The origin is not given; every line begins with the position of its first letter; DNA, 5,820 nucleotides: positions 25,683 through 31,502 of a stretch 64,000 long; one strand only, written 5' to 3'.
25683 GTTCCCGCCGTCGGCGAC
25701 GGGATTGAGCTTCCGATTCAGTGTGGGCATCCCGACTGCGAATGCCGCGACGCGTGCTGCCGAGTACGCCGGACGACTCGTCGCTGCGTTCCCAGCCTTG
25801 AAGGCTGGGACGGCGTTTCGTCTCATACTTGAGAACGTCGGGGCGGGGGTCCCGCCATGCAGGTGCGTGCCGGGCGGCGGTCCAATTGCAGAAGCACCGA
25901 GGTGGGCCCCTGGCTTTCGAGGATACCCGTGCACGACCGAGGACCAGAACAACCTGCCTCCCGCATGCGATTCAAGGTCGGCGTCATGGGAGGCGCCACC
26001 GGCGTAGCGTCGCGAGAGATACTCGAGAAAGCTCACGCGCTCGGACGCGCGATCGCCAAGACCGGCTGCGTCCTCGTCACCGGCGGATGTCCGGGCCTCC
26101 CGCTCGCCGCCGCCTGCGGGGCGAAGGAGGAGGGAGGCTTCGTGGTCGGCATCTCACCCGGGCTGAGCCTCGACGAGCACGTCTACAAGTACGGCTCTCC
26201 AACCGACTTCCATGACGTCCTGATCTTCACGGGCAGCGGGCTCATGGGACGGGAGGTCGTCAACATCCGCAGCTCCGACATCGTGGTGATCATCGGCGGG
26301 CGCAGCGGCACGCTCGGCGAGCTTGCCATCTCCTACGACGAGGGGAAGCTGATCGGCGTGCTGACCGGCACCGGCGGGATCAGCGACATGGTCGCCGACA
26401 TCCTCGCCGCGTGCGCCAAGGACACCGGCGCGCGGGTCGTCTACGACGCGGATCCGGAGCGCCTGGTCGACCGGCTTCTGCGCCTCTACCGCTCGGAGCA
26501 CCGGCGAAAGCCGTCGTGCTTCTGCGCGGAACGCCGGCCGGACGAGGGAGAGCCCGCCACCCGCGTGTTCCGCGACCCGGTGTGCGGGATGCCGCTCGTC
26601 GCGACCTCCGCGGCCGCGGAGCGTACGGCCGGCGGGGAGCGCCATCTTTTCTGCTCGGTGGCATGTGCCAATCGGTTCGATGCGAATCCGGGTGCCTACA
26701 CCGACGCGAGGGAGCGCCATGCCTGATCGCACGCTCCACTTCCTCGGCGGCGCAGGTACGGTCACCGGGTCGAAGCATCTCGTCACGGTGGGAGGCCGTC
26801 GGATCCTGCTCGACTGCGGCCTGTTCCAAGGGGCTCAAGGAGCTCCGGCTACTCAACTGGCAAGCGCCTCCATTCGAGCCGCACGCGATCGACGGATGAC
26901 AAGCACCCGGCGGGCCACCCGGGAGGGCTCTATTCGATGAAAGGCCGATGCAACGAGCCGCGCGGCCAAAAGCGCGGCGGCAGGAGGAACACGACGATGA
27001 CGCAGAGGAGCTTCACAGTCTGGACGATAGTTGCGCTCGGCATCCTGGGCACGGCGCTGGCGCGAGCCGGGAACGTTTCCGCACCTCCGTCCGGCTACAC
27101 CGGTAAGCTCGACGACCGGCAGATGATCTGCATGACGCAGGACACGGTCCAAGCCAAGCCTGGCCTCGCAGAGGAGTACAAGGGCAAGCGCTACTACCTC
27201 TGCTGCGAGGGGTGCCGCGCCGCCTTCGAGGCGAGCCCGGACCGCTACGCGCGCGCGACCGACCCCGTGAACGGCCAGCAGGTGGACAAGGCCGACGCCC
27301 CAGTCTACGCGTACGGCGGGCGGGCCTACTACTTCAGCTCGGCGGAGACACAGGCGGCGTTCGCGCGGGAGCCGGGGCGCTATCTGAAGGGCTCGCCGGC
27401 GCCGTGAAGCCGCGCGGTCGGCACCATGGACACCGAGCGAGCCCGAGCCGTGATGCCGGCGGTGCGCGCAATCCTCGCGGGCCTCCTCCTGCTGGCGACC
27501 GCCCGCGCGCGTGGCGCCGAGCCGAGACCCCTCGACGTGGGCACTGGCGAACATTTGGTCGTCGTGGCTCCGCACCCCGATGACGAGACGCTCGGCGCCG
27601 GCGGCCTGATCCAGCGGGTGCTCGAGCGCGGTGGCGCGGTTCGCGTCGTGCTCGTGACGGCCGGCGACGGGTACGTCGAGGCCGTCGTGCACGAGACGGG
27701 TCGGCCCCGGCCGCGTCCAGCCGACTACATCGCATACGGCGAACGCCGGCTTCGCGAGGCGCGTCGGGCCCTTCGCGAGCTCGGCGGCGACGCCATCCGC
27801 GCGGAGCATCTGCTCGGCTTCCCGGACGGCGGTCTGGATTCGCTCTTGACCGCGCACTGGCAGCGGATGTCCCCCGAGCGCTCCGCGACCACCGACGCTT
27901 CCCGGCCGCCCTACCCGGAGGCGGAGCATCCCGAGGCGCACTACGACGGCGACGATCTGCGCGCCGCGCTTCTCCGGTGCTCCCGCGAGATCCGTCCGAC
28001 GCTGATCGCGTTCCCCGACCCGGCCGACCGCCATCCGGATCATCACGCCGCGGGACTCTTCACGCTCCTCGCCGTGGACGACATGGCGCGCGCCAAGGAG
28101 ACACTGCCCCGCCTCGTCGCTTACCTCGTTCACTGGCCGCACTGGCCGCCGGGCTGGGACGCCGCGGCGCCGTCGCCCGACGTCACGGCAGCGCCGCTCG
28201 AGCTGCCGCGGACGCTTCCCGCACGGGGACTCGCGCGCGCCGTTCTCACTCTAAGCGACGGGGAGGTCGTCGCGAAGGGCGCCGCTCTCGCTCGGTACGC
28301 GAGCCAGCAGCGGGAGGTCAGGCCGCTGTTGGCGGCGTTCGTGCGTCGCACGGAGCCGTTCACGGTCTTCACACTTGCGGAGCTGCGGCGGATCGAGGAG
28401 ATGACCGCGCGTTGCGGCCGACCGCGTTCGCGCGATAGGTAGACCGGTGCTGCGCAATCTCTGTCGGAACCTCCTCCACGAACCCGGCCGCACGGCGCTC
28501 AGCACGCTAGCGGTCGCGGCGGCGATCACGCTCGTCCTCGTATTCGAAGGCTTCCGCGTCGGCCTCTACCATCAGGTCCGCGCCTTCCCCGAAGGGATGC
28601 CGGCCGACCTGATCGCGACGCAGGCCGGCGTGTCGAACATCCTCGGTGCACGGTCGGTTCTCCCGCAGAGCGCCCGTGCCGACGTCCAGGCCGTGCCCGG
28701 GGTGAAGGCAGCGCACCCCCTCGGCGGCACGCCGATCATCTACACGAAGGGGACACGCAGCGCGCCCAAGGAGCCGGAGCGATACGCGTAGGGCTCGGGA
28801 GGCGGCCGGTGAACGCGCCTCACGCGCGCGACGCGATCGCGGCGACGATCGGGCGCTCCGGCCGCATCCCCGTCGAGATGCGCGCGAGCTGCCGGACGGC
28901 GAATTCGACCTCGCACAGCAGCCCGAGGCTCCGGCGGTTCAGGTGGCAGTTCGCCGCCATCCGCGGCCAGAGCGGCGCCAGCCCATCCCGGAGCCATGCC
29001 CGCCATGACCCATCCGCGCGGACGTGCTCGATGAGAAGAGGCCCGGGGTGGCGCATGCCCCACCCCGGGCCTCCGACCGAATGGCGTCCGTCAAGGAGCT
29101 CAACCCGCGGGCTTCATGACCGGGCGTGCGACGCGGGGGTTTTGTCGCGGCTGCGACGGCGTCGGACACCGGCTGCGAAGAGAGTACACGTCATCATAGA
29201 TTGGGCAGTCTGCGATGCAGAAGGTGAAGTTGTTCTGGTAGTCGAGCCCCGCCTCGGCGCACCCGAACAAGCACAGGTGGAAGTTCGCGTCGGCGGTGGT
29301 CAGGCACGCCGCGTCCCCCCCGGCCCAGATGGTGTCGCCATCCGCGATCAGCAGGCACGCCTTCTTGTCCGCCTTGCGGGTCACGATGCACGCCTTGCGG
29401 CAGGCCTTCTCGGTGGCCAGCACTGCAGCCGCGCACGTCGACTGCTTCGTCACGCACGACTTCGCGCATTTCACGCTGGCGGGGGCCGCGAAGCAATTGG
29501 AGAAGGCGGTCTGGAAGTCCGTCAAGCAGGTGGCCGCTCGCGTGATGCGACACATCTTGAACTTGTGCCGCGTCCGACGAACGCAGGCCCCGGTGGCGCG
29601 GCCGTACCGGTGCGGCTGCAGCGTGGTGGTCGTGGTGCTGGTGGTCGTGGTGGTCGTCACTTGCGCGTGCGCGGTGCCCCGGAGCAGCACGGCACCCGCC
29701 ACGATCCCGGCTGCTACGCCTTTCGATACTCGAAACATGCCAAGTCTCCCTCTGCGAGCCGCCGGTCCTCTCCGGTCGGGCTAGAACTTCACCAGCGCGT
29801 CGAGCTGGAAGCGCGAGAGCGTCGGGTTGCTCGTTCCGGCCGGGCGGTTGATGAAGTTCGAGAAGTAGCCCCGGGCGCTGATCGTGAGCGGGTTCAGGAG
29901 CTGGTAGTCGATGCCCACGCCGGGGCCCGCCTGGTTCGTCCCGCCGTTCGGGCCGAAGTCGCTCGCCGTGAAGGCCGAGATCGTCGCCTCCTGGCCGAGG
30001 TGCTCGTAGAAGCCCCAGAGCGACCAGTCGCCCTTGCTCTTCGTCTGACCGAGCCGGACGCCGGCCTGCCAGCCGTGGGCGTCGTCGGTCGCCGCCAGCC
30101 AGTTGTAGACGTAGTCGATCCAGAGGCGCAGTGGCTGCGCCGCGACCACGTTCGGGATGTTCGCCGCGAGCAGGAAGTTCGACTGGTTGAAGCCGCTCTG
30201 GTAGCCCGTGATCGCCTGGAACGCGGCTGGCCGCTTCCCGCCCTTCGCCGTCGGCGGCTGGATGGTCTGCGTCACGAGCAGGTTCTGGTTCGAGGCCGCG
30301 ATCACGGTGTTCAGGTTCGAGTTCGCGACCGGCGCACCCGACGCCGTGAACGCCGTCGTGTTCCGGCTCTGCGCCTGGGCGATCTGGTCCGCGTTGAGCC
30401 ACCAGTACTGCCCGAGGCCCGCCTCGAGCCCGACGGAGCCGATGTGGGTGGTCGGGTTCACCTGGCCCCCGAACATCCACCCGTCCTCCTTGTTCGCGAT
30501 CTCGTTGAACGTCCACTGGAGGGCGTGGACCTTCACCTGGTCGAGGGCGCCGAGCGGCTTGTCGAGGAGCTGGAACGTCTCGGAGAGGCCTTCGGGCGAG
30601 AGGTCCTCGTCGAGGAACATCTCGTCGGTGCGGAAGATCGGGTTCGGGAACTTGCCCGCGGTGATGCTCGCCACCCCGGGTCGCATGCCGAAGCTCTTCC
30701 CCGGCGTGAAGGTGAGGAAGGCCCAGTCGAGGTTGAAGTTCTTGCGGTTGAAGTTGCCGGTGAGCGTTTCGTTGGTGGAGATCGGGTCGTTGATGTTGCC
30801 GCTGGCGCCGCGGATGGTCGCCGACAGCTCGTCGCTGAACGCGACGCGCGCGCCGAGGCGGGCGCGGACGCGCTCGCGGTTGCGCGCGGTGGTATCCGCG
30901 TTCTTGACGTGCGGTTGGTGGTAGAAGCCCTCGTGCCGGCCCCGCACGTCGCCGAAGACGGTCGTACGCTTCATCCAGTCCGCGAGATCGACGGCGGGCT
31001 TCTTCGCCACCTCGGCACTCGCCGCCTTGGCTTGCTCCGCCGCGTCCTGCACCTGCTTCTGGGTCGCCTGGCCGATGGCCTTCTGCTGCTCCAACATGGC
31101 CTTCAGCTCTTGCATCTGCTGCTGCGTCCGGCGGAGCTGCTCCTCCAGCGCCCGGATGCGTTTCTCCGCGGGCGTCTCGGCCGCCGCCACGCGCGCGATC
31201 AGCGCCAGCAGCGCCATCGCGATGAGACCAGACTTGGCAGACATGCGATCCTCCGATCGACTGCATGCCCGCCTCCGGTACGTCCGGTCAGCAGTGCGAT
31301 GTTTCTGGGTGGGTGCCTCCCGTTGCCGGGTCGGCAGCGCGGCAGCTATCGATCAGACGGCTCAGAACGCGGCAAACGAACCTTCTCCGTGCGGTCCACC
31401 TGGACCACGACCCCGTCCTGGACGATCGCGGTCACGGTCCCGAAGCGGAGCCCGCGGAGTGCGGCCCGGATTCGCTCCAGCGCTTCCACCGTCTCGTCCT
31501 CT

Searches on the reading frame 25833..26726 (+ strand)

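Call 49: search_protein_families(library=pfam, proteins=[window:25833-26726:+], max_evalue=0.001)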
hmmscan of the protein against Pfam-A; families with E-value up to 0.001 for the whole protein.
window:25833-26726:+ (297 aa): 2 families
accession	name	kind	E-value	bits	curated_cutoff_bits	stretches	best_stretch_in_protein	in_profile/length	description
PF18306.6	LDcluster4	-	6e-45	153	26.3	1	47-211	2-150/151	SLOG cluster4 family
PF04945.19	YHS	-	4.6e-08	33.4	30.3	1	248-291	3-45/47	YHS domain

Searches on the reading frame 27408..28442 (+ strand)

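Call 49: search_protein_families(library=pfam, proteins=[window:27408-28442:+], max_evalue=0.001)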
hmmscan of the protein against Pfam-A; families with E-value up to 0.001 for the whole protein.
window:27408-28442:+ (344 aa): 1 family
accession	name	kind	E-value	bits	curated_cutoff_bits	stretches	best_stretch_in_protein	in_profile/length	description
PF02585.22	PIG-L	-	1.8e-27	96.8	28.2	1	51-221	1-127/129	GlcNAc-PI de-N-acetylase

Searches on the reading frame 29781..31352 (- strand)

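Call 49: search_protein_families(library=pfam, proteins=[window:29781-31352:-], max_evalue=0.001)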
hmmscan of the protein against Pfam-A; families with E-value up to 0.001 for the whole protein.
window:29781-31352:- (523 aa): 1 family
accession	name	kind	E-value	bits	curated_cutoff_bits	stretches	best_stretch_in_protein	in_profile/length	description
PF16930.11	Porin_5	-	3.7e-32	112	22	1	150-504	153-520/535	Putative porin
